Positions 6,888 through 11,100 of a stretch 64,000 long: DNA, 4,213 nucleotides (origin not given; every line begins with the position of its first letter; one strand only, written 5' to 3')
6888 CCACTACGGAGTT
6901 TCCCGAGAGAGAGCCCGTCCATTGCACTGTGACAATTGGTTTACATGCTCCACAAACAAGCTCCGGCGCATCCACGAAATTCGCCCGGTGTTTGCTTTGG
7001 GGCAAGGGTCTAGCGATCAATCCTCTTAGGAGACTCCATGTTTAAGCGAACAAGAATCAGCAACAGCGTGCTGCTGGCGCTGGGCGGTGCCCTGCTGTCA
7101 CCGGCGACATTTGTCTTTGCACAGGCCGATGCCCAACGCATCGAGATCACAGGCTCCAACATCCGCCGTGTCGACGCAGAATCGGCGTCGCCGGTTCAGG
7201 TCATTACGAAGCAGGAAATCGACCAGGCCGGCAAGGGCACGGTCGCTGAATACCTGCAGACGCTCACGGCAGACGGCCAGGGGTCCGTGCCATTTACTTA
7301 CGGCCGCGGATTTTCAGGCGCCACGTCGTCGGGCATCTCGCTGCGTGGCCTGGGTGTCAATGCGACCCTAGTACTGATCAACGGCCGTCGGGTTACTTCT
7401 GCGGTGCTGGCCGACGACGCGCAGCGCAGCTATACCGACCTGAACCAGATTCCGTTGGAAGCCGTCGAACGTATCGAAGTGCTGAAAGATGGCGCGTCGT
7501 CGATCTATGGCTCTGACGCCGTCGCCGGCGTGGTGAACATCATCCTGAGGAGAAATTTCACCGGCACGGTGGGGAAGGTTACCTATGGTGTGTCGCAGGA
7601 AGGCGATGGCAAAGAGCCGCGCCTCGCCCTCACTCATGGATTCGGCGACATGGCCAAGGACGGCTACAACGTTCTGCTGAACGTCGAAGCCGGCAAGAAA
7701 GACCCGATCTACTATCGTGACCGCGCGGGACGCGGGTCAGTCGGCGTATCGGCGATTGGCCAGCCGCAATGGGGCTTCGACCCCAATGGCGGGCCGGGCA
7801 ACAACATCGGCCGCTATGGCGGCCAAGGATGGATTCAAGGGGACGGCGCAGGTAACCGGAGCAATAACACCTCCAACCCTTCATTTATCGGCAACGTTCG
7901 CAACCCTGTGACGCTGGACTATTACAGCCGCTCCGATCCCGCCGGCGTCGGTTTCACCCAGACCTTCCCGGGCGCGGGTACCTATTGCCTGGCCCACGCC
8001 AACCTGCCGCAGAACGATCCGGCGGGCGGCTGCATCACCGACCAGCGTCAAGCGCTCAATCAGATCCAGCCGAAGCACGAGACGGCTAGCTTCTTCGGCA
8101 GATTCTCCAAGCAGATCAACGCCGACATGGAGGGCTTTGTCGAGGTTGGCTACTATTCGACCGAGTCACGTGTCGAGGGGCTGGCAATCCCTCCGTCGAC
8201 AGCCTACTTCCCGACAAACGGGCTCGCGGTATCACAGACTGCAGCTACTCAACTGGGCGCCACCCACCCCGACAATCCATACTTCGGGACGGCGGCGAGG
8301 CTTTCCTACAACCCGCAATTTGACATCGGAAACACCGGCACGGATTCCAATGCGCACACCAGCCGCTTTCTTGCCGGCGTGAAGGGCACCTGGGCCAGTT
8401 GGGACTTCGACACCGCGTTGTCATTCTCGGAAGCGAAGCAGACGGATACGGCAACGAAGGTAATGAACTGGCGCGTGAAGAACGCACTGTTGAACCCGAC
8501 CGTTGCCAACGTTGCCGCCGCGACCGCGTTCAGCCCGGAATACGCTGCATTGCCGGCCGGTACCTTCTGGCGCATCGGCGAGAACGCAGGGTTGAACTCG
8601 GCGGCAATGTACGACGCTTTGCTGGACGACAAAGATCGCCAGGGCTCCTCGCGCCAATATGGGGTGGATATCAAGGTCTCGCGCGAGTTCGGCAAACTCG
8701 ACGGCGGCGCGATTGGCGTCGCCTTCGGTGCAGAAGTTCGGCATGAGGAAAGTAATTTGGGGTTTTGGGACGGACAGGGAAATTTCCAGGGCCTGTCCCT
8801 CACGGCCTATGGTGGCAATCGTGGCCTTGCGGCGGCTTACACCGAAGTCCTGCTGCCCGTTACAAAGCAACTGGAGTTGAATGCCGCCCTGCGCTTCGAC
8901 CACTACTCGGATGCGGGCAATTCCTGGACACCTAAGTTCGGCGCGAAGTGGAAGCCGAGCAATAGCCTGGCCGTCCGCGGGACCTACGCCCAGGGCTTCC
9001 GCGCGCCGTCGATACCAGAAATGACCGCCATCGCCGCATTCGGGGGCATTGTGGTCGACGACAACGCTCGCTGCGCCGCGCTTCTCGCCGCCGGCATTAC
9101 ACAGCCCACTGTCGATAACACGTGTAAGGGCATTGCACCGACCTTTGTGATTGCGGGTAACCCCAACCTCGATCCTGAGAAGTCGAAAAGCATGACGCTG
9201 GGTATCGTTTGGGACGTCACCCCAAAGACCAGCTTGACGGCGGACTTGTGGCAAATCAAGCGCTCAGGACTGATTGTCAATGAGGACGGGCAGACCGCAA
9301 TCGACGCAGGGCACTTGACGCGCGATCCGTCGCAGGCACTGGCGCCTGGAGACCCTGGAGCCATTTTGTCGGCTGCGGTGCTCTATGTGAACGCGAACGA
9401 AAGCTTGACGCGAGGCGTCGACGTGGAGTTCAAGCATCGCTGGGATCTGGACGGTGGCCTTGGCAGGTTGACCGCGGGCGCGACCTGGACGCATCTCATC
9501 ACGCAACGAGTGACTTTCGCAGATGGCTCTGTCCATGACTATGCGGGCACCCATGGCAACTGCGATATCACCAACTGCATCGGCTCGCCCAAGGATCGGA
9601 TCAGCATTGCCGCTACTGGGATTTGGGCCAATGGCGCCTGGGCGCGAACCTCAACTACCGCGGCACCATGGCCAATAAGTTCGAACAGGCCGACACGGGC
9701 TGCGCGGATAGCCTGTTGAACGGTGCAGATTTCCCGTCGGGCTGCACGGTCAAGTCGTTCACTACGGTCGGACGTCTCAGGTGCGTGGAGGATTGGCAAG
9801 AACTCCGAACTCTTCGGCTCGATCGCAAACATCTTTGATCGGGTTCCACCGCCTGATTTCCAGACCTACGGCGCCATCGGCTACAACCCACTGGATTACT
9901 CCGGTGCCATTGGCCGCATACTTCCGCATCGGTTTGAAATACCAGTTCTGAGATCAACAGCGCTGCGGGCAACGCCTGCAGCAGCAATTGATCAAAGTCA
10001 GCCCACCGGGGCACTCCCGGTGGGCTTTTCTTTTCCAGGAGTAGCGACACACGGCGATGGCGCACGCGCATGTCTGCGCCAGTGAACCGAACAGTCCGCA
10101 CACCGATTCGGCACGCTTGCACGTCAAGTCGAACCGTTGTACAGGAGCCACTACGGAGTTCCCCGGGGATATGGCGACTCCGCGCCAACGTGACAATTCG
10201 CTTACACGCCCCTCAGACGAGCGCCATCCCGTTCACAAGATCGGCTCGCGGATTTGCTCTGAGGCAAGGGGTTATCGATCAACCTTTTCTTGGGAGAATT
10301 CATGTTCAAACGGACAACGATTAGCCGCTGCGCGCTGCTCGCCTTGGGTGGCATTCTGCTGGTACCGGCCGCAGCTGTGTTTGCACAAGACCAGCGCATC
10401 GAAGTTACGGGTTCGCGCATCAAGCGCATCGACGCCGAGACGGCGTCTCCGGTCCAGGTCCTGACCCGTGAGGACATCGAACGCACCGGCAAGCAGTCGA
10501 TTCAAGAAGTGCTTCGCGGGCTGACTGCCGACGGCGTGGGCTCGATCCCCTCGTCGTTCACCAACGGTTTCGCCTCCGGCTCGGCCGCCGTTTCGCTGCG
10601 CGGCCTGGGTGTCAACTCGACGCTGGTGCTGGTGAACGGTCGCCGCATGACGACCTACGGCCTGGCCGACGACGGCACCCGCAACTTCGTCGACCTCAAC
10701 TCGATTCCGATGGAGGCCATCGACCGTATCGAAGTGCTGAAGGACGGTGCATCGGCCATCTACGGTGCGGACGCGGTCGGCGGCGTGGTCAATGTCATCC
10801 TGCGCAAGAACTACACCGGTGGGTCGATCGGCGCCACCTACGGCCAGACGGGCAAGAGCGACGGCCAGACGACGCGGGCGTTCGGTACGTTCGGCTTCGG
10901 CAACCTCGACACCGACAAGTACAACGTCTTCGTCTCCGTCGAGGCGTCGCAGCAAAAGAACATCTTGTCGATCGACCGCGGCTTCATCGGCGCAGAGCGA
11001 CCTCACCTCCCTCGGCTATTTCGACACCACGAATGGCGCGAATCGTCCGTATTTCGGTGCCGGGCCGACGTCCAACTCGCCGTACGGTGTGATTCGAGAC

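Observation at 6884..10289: Conserved ~150-nt 5' leader shared by two tandem paralogous TonB-dependent receptor genes: candidate riboswitch-like cis-regulatory RNA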

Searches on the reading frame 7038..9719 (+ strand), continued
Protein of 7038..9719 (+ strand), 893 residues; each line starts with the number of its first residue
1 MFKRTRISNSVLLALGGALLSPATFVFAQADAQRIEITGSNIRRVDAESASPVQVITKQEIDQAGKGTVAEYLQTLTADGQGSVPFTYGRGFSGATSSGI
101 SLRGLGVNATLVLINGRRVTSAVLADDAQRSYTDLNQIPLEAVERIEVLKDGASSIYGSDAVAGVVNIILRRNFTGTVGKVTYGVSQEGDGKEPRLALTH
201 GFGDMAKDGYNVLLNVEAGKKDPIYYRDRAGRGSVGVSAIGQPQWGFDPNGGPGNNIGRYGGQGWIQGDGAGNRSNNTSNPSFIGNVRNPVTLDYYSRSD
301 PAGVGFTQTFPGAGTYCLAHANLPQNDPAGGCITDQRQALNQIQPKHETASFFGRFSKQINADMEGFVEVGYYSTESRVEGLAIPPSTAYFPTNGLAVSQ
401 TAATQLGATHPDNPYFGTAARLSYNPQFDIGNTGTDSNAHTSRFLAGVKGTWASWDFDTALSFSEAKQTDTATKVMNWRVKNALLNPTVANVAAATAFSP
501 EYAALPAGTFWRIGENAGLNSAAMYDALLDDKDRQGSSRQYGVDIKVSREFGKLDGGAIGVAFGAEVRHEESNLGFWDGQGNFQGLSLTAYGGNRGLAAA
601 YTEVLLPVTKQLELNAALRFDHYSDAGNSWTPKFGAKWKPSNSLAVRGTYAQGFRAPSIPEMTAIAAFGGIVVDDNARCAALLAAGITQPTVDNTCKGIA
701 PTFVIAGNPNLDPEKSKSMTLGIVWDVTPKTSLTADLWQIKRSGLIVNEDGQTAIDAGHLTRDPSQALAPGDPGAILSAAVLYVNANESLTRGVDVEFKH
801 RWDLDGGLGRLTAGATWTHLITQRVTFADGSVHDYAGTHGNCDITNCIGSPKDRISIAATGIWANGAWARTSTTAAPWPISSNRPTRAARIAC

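Call 79: find_encoding_contigs(protein=P0023, flank=10000, max_places=2)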
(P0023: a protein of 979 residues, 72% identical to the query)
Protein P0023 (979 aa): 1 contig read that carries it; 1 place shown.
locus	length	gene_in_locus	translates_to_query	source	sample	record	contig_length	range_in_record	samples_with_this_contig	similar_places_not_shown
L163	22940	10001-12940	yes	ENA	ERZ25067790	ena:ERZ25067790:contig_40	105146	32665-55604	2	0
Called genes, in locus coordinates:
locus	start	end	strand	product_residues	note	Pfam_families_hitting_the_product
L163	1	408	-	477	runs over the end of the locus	PF00067:p450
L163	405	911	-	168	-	PF01668:SmpB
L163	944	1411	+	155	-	PF03364:Polyketide_cyc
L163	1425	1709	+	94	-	PF03658:Ub-RnfH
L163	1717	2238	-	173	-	PF13511:DUF4124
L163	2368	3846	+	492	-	PF00478:IMPDH, PF03060:NMO (faint), PF00571:CBS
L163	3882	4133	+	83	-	PF02604:PhdYeFM_antitox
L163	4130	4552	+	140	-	-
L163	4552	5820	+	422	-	PF07690:MFS_1, PF00083:Sugar_tr, PF07690:MFS_1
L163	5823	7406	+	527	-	PF00117:GATase, PF07722:Peptidase_C26, PF02540:NAD_synthase, PF00958:GMP_synt_C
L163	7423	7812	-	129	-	PF19846:DUF6321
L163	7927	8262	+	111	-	-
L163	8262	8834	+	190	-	PF00383:dCMP_cyt_deam_1, PF14437:MafB19-deam, PF14439:Bd3614-deam (weak)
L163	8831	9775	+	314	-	PF02016:Peptidase_S66, PF17676:Peptidase_S66C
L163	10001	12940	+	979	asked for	PF07715:Plug, PF00593:TonB_dep_Rec_b-barrel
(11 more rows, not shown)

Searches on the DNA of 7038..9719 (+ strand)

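Call 55: search_rna_families(sources=[L106, L085, L015, L082, L104], threshold=evalue, max_evalue=1)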
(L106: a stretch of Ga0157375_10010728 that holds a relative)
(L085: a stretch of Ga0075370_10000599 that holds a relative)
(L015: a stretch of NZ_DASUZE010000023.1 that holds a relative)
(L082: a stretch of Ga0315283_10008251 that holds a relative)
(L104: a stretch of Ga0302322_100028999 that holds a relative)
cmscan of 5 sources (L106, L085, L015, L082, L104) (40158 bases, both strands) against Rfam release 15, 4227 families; matches with E-value up to 1: 0.
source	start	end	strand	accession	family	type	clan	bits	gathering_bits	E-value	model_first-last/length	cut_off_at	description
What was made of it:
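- On Any described RNA family (Rfam 15, 4227 models, including cobalamin, TPP and other leaders): There is nothing at E <= 1 in five representative loci (call 55).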

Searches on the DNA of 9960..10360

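Call 39: search_rna_families(source=window, start=9960, end=10360, threshold=evalue, max_evalue=10)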
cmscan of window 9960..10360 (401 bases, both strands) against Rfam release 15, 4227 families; matches with E-value up to 10: 4.
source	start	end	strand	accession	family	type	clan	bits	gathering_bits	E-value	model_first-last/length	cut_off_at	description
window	9987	10042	-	RF02067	STnc310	Gene; sRNA;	-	18.1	40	0.65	1-61/61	no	Salmonella enterica sRNA STnc310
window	9996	10036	+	RF00489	ctRNA_p42d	Gene; antisense;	-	13.2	50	7.9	1-46/46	no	ctRNA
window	9999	10034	+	RF02162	XIST_A_REPEAT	Gene; sRNA;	-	13.1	33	3.8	1-37/37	no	XIST RNA A repeat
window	9960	10033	+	RF02837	anti-hemB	Gene; sRNA;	-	11.8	49.5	4.3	25-81/81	5'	Burkholderia RNA 7 (anti-hemB)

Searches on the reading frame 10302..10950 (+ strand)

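Call 13: search_protein_families(library=ncbifam, proteins=[window:10302-10950:+])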
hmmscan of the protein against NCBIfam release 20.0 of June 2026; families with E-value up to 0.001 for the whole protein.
window:10302-10950:+ (216 aa): 29 families (the best 25 are shown)
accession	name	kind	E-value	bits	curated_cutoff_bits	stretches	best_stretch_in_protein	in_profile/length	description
TIGR01779.1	TonB-B12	equivalog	2.1e-26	92.6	599.7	1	12-188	13-176/614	TonB-dependent vitamin B12 receptor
NF007926.1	PRK10641.1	equivalog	5.6e-24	84.6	836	1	26-185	21-171/617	TonB-dependent vitamin B12 receptor BtuB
NF007478.2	PRK10064.1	equivalog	7.2e-23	80.7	745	1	1-170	1-160/663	catecholate siderophore receptor CirA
NF010010.0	PRK13483.1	equivalog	2.6e-21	75.3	927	1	26-171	28-166/660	ligand-gated channel protein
NF010038.0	PRK13513.1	equivalog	7e-19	67.8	942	1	21-171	25-168/659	ligand-gated channel protein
NF010048.1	PRK13524.1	subfamily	2e-16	59.6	493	1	30-193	40-204/744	FepA family TonB-dependent siderophore receptor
NF053590.1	TonB_dep_TOL0244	equivalog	2.6e-16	59.4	645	1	33-195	13-167/604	TOL_0244 family TonB-dependent receptor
NF010051.0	PRK13528.1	subfamily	3.1e-16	58.8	583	1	48-193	50-200/727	FepA family TonB-dependent siderophore receptor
NF010012.0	PRK13486.1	equivalog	3.8e-16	58.6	924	1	21-171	16-161/696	TonB-dependent receptor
NF010011.0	PRK13484.1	equivalog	1.3e-15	56.7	1197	1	25-169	25-160/682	IreA family TonB-dependent siderophore receptor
NF050067.1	TonBEntbctnRecCfrA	equivalog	9.8e-14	50.6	1200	1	46-170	42-160/698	TonB-dependent ferric enterobactin receptor CfrA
TIGR01785.1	TonB-hemin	subfamily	2.2e-13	49.5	316.85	1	32-202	3-170/677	TonB-dependent heme/hemoglobin receptor family protein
TIGR01783.1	TonB-siderophor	subfamily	2.7e-12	46.1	223.5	1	47-188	2-127/649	TonB-dependent siderophore receptor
TIGR01786.1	TonB-hemlactrns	subfamily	5.9e-11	41.4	323.75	1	33-165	3-131/719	TonB-dependent hemoglobin/transferrin/lactoferrin family receptor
TIGR04056.1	OMP_RagA_SusC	subfamily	1.1e-10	40.5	368.25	1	45-163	92-199/981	SusC/RagA family TonB-linked outer membrane protein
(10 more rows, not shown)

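Call 14: search_protein_families(library=pfam, proteins=[window:10302-10950:+])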
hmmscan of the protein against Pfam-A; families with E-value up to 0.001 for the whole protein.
window:10302-10950:+ (216 aa): 1 family
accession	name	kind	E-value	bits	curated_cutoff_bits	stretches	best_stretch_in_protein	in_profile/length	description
PF07715.20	Plug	-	1.2e-27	96.9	23.9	1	46-162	4-107/107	TonB-dependent Receptor Plug Domain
